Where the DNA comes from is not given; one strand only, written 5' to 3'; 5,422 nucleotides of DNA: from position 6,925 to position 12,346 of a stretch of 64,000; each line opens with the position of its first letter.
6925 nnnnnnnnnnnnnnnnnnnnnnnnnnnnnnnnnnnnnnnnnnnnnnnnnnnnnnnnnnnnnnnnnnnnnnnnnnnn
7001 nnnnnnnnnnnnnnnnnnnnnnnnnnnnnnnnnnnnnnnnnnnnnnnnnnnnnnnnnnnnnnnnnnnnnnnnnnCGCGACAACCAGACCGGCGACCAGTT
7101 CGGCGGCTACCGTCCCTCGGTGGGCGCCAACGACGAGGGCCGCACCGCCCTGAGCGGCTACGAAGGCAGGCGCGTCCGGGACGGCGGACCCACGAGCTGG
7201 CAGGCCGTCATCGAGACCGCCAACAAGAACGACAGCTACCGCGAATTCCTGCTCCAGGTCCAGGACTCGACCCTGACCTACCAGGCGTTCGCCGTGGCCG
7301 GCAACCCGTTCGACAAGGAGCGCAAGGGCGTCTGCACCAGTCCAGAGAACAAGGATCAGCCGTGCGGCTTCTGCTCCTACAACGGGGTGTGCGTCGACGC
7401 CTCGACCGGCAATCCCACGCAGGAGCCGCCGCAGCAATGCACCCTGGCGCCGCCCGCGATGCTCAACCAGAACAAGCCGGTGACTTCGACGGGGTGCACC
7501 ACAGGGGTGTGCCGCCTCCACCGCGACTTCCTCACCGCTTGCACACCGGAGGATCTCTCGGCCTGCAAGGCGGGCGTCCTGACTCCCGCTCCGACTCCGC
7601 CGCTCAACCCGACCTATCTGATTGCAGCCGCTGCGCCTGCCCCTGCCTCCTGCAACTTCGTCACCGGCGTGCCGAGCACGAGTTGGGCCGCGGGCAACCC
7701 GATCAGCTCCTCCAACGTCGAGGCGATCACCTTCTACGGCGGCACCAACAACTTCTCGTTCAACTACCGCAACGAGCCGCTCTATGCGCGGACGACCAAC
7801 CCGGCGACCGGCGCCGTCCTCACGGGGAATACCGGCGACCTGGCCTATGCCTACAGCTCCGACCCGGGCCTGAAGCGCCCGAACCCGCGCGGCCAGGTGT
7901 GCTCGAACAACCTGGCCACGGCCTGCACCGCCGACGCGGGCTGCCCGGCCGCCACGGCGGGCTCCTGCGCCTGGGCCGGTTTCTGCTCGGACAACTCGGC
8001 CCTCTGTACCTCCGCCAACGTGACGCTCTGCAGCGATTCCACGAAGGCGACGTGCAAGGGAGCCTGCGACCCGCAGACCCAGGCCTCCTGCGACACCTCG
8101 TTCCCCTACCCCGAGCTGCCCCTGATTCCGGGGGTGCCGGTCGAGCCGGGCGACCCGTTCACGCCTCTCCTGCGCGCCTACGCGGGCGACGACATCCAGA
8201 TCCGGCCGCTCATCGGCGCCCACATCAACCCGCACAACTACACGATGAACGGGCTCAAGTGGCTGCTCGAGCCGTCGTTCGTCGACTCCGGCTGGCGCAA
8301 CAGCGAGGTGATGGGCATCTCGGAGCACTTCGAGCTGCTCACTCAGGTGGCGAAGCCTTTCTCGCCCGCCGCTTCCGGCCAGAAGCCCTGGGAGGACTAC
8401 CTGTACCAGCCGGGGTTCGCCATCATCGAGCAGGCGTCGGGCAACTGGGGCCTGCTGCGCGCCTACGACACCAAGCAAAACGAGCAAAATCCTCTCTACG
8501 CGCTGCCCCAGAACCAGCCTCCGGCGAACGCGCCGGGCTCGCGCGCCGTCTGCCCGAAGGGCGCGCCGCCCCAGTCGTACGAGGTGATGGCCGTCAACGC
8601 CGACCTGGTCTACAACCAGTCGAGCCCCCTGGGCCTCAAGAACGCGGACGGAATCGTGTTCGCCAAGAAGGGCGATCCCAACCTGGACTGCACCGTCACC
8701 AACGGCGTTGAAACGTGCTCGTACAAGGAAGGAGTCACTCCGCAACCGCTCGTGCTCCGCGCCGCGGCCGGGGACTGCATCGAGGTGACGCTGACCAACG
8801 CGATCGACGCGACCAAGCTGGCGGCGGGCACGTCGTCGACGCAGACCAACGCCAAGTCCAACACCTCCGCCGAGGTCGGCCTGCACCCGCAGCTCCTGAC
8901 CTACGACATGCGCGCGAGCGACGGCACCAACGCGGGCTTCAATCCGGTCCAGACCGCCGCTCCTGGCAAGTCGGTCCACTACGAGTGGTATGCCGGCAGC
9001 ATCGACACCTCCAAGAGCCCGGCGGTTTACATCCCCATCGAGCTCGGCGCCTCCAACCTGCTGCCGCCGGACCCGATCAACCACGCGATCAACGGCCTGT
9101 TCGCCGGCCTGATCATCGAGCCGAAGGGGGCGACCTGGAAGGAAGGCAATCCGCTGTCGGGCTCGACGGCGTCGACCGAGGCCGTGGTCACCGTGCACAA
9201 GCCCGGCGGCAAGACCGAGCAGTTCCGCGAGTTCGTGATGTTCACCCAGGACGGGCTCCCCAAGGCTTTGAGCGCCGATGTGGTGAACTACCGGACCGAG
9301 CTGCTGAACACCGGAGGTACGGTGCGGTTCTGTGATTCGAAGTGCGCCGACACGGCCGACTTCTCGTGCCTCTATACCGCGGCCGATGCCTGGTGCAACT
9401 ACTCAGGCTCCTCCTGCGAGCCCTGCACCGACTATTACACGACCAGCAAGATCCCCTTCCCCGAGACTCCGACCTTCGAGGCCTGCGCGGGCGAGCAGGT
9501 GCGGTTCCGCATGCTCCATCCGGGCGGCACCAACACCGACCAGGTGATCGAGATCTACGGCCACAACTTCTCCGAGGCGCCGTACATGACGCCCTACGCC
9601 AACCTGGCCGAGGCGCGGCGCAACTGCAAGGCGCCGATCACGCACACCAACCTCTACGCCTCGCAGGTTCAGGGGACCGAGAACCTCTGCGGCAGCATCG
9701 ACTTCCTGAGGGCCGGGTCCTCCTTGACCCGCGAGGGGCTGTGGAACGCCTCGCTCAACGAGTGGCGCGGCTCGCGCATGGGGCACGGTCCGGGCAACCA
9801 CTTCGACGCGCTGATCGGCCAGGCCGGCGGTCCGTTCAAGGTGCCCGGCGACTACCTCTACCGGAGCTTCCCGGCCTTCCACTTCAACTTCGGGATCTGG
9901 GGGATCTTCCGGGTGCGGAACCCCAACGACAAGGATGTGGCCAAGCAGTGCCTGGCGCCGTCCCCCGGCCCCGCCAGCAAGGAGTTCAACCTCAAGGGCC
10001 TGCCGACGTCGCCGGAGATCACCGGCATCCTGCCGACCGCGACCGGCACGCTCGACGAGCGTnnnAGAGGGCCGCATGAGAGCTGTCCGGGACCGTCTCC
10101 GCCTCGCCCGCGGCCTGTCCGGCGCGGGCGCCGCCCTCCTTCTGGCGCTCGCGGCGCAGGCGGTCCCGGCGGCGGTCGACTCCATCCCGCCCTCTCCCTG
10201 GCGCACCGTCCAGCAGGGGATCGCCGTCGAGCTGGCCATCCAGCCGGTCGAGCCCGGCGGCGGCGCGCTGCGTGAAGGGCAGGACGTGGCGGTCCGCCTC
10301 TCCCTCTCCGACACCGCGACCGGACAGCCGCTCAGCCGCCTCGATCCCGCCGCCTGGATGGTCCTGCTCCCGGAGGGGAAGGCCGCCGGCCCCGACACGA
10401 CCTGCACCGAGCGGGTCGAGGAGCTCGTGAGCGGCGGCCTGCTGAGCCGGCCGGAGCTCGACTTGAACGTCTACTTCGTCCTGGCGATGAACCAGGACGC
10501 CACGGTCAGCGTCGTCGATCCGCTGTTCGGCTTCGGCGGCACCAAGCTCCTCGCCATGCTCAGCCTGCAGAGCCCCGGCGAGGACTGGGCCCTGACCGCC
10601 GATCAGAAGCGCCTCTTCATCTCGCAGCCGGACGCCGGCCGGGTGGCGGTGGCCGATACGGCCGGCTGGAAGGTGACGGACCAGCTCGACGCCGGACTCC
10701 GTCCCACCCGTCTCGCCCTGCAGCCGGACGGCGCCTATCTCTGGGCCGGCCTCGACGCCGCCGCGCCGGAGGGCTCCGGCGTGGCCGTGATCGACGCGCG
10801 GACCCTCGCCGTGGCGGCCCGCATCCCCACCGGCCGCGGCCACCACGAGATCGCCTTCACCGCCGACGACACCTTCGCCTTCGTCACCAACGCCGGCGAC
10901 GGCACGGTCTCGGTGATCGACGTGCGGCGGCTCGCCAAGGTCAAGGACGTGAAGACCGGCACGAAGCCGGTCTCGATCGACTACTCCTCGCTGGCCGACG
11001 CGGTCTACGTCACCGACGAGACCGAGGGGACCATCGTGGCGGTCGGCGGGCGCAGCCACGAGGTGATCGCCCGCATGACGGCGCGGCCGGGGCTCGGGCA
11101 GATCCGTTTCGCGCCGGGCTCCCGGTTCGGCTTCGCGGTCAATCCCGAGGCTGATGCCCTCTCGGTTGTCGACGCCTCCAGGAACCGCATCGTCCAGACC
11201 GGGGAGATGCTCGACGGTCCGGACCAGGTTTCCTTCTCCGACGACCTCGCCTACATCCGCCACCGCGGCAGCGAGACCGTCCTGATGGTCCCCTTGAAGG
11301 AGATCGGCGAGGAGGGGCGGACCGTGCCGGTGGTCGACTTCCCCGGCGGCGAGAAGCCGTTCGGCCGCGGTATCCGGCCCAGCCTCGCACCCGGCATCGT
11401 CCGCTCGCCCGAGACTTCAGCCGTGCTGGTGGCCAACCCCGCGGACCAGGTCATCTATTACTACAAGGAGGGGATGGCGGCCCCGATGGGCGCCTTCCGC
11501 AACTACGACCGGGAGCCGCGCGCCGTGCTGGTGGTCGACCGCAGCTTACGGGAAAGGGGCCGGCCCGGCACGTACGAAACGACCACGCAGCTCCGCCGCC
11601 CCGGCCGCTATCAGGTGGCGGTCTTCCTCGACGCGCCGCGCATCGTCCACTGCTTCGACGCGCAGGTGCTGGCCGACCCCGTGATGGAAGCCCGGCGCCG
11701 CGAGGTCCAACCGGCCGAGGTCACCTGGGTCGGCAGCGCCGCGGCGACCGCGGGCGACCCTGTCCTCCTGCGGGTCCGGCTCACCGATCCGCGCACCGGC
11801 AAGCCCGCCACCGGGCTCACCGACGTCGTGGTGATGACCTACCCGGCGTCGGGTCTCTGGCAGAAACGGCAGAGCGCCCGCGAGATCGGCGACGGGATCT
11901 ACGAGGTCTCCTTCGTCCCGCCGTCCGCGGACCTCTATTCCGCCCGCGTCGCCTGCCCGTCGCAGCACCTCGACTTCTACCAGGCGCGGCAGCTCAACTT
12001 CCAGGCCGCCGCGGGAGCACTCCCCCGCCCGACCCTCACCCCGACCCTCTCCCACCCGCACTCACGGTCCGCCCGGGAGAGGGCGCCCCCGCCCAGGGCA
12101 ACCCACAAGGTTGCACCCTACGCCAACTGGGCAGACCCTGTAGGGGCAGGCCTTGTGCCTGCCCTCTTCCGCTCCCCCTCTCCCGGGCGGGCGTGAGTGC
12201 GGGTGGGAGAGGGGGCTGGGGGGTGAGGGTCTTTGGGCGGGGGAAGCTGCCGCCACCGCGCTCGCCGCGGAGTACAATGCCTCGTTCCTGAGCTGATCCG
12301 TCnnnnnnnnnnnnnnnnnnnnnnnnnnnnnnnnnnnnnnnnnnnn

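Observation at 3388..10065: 2225-aa MnxG-type multicopper oxidase, a candidate Mn(II) oxidase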

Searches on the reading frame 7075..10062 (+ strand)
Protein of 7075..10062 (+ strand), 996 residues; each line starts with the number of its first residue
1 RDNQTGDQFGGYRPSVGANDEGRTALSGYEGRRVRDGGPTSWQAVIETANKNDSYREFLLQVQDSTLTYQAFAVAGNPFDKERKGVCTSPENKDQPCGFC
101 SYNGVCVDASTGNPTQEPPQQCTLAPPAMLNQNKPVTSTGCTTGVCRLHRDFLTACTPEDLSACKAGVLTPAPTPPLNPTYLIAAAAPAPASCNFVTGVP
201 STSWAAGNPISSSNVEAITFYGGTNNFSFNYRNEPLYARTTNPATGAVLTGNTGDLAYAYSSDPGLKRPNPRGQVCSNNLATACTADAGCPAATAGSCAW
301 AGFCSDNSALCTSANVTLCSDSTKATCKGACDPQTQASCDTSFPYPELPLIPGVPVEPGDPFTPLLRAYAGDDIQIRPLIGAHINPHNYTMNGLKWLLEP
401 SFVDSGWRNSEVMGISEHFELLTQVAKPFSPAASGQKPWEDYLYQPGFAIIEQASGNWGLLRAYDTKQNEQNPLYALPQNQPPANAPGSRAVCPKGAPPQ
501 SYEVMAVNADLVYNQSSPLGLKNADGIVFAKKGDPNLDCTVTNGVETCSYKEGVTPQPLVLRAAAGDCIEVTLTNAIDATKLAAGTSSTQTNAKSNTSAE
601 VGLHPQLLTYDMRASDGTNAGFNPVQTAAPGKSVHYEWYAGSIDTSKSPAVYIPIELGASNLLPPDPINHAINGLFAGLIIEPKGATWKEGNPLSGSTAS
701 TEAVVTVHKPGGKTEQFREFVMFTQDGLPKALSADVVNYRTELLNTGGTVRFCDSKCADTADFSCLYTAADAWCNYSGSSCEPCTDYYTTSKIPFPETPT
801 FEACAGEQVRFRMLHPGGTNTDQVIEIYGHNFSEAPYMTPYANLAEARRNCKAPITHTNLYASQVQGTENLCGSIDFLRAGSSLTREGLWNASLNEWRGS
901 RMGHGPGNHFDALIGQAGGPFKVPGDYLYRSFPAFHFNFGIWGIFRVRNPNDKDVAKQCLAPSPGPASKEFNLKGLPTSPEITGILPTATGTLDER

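Call 64: predict_structure(alignment_id=A2)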
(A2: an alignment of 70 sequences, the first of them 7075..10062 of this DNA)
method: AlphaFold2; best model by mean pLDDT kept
length: 996 residues; sequences in the alignment: 70
mean_pLDDT: 81.2   pTM: 0.84
mean pLDDT of the five models: 81.2, 79.5, 77.6, 77.2, 76.2
residues with pLDDT >= 90: 411; 70-90: 365; 50-70: 146; < 50: 74
segments of 3 or more residues with pLDDT < 50: 177-186, 202-223, 345-353, 967-979, 982-996
pLDDT, mean of each block of 10 residues (from residue 1): 83 80 60 56 87 93 70 56 75 80 83 87 70 60 84 84 73 54 49 62 42 38 63 82 88 95 87 86 88 85 82 89 89 78 51 67 88 93 80 94 93 88 92 88 92 86 91 89 66 97 96 73 90 93 91 90 98 96 85 90 96 95 96 98 92 97 95 92 96 65 93 94 81 59 66 87 76 84 88 81 95 92 91 93 91 90 92 78 60 80 91 94 93 75 91 91 53 43 42 32
secondary structure, 60 per line:
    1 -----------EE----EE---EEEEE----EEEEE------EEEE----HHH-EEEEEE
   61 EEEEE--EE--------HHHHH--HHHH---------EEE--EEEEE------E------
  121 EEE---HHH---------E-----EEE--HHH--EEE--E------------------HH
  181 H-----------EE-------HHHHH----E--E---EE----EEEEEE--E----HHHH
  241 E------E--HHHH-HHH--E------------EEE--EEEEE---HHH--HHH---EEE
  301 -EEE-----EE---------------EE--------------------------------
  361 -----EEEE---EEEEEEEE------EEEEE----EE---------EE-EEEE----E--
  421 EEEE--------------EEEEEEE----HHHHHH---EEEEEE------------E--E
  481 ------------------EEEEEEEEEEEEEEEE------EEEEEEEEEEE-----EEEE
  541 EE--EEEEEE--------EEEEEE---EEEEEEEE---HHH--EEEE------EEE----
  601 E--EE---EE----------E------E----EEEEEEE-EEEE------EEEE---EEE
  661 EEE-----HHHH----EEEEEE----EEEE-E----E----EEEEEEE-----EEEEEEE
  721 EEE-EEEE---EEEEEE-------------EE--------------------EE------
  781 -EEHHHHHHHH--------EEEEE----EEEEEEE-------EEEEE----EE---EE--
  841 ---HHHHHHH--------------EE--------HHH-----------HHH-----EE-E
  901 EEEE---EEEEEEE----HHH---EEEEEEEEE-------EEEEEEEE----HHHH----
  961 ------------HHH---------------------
elements in order (helices of 4 or more, strands of 3 or more residues): E23-27 E32-36 E43-46 E55-65 H78-82 H85-88 E98-100 E103-107 E121-123 E145-147 E155-157 H202-206 E224-229 H237-240 H251-254 E274-276 E279-283 E298-300 E302-304 E366-369 E373-380 E387-391 E410-413 E421-424 E439-445 H450-455 E459-464 E499-514 E521-531 E537-542 E545-550 E559-564 E568-575 E584-587 E594-596 E633-639 E641-644 E651-654 E658-663 H669-672 E677-682 E687-690 E702-708 E714-723 E725-728 E732-737 H784-791 E800-804 E809-815 E823-827 H844-850 E900-904 E908-914 E925-933 E941-948 H953-956

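Call 70: fold_search(model_id=the predicted structure, library=pdb)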
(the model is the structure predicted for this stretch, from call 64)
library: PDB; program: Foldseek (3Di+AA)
matches with E <= 10: 911; with E <= 0.001: 484
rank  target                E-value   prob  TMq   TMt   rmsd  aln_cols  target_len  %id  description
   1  9bxa_A                3.1e-34  1.00  0.41  0.34   7.7       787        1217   20  Structure of Mnx H340A complex from Bacillus sp. PL-12 (released 2024-08-07)
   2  5n0k                  6.8e-16  1.00  0.29  0.28  10.0       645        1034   12  Rat ceruloplasmin orthorhombic form (released 2017-12-13)
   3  1kcw                  1.7e-15  1.00  0.29  0.28  10.0       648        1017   10  X-RAY CRYSTAL STRUCTURE OF HUMAN CERULOPLASMIN AT 3.0 ANGSTROMS (released 1997-02-12)
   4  4bxs_V                2.7e-15  1.00  0.29  0.23  10.9       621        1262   13  Crystal Structure of the Prothrombinase Complex from the Venom of Pseudonaja Textilis (released 2013-07-31)
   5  4enz                  5.2e-15  1.00  0.31  0.30   9.4       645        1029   12  Structure of human ceruloplasmin at 2.6 A resolution (released 2013-04-17)
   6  2j5w                  2.0e-14  1.00  0.31  0.30   9.9       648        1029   12  Ceruloplasmin revisited: structural and functional roles of various metal cation binding sites (released 2007-02-06)
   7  4ejx_A                2.6e-14  1.00  0.30  0.29   8.0       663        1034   11  Structure of ceruloplasmin-myeloperoxidase complex (released 2013-04-10)
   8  7kve                  4.5e-14  1.00  0.30  0.22  10.4       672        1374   12  Cryo-EM structure of human Factor V at 3.3 Angstrom resolution (released 2021-03-10)
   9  6tfo_B                1.0e-13  1.00  0.20  0.41  24.8       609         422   13  Crystal structure of as isolated three-domain copper-containing nitrite reductase from Hyphomicrobium denitrificans st (released 2020-06-10)
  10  6tfo_C                1.0e-13  1.00  0.19  0.40  24.8       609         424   13  Crystal structure of as isolated three-domain copper-containing nitrite reductase from Hyphomicrobium denitrificans st (released 2020-06-10)
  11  7kwo_A                1.2e-13  1.00  0.27  0.23  10.1       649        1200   10  rFVIIIFc-VWF-XTEN (BIVV001) (released 2021-03-03)
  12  8tn9                  1.5e-13  1.00  0.30  0.23   9.7       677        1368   12  Structural architecture of the acidic region of the B domain of coagulation factor V (released 2023-10-04)
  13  6tfd_A                1.7e-13  1.00  0.19  0.39  25.1       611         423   13  Crystal structure of nitrite and NO bound three-domain copper-containing nitrite reductase from Hyphomicrobium denitri (released 2020-06-10)
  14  6mf0_A                2.0e-13  1.00  0.28  0.22  10.1       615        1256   11  Crystal Structure Determination of Human/Porcine Chimera Coagulation Factor VIII (released 2019-09-11)
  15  6mf2_A                3.6e-13  1.00  0.27  0.22  10.0       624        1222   11  Improved Model of Human Coagulation Factor VIII (released 2019-09-11)
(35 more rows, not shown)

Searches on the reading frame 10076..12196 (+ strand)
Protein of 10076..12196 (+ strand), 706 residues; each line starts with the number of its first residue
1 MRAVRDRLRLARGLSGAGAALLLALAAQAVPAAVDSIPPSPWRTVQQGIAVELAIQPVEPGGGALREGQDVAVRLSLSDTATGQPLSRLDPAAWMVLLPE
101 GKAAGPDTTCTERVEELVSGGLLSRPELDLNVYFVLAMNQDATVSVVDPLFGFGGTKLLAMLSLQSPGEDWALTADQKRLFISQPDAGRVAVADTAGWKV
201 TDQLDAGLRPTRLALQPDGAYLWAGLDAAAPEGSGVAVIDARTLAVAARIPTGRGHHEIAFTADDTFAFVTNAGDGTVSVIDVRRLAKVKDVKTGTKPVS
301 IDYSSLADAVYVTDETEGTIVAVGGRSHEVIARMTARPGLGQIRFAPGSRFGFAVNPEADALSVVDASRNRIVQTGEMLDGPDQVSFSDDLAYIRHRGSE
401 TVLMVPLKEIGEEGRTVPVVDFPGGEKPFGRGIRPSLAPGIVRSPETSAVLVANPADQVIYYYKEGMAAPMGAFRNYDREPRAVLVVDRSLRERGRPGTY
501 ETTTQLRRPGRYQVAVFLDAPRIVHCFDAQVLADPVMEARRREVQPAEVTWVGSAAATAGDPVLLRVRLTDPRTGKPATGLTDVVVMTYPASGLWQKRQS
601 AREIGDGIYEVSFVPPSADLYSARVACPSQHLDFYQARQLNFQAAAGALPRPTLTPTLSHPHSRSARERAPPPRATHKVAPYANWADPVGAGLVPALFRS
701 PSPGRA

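Call 8: search_protein_families(library=pfam, proteins=[window:10076-12196:+], max_evalue=0.001)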
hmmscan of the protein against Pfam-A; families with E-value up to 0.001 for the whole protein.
window:10076-12196:+ (706 aa): 3 families
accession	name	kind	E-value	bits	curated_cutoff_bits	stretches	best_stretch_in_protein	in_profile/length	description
PF02239.22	Cytochrom_D1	-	2.1e-08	33.6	25.5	0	168-255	229-314/368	Cytochrome D1 heme domain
PF25174.1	Beta-prop_THOC3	-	2.5e-06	27.1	305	1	176-299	57-174/272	THOC3 beta-propeller domain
PF21783.3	YNCE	-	0.00092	19.1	27.1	0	236-294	52-110/339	YNCE-like beta-propeller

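Call 32: search_protein_families(library=ncbifam, proteins=[window:10076-12196:+], max_evalue=0.01)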
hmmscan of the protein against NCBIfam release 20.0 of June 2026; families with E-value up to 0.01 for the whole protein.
window:10076-12196:+ (706 aa): 9 families
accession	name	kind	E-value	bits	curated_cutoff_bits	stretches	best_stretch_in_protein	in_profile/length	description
TIGR03866.1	PQQ_ABC_repeats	subfamily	1.2e-20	73.9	287.3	2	235-300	240-305/310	PQQ-dependent catabolism-associated beta-propeller protein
NF052340.1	hydrazine_beta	equivalog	9.8e-15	54.5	560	2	213-313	38-134/372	hydrazine synthase subunit beta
TIGR02276.1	beta_rpt_yvtn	repeat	3.9e-14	52.3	27.85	1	265-301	3-39/42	beta-propeller repeat protein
NF052460.1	L-NosZ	equivalog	3.2e-13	49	700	1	170-357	91-277/480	clade III lactonase-type nitrous-oxide reductase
NF052342.1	hydrazine_BC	exception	9.2e-12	43.9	1250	1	210-312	41-139/690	hydrazine synthase subunit beta-gamma fusion subunit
NF052280.1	7_blade_YncE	equivalog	1.3e-11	43.9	400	1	234-313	238-316/338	7-bladed beta-propeller protein YncE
NF048007.1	MmpL3Stblzr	equivalog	0.00028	20.2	600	0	161-245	84-168/366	MmpL3/TtfA transport complex stabilizer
NF053768.1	CIS12_fam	equivalog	0.0019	17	860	0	257-327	89-157/715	CIS12 family contractile injection system protein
NF041940.1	choice_anch_X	domain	0.0045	16.7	25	0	605-625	15-35/37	choice-of-anchor X domain-containing protein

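Call 80: search_solved_structures(query=window:10076-12196:+, max_evalue=0.01)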
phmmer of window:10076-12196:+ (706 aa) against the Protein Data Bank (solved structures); distinct sequences matched with E-value up to 0.01: 13.
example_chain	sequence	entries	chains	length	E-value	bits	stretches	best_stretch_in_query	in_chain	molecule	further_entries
1l0q_A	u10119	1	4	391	2.8e-18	69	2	181-331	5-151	Surface layer protein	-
5c2v_B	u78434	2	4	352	3.2e-10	42.4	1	210-355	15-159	HYDRAZINE SYNTHASE BETA SUBUNIT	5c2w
6tv2_A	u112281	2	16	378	1.7e-09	40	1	168-292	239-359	Protein NirF | Protein NirF,Protein NirF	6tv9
3vgz_A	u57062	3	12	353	2e-05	26.5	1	236-390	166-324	Uncharacterized protein YncE | PQQ-dependent catabolism-associated beta-propeller protein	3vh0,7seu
8yu5_A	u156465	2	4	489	0.00017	23.4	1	182-261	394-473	Twin-arginine translocation signal domain-containing protein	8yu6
8q9x_A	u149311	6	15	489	0.00024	23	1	182-261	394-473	Twin-arginine translocation signal domain-containing protein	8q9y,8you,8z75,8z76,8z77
6sji_A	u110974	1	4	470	0.00049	22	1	173-260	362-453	thiocyanate dehydrogenase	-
8bpn_A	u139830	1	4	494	0.00056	21.8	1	172-260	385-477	Twin-arginine translocation signal domain-containing protein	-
5oex_A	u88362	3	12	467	0.00066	21.5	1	173-260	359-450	THIOCYANATE DEHYDROGENASE | Uncharacterized protein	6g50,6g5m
6uwe_A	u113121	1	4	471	0.00067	21.5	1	173-260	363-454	thiocyanate dehydrogenase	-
8p3l_A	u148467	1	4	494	0.00073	21.4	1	173-260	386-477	Twin-arginine translocation signal domain-containing protein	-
8p3m_A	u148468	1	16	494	0.00073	21.4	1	173-260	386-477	Twin-arginine translocation signal domain-containing protein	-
5f75_A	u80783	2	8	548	0.00086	21.2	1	173-260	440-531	Thiocyanate dehydrogenase | Uncharacterized protein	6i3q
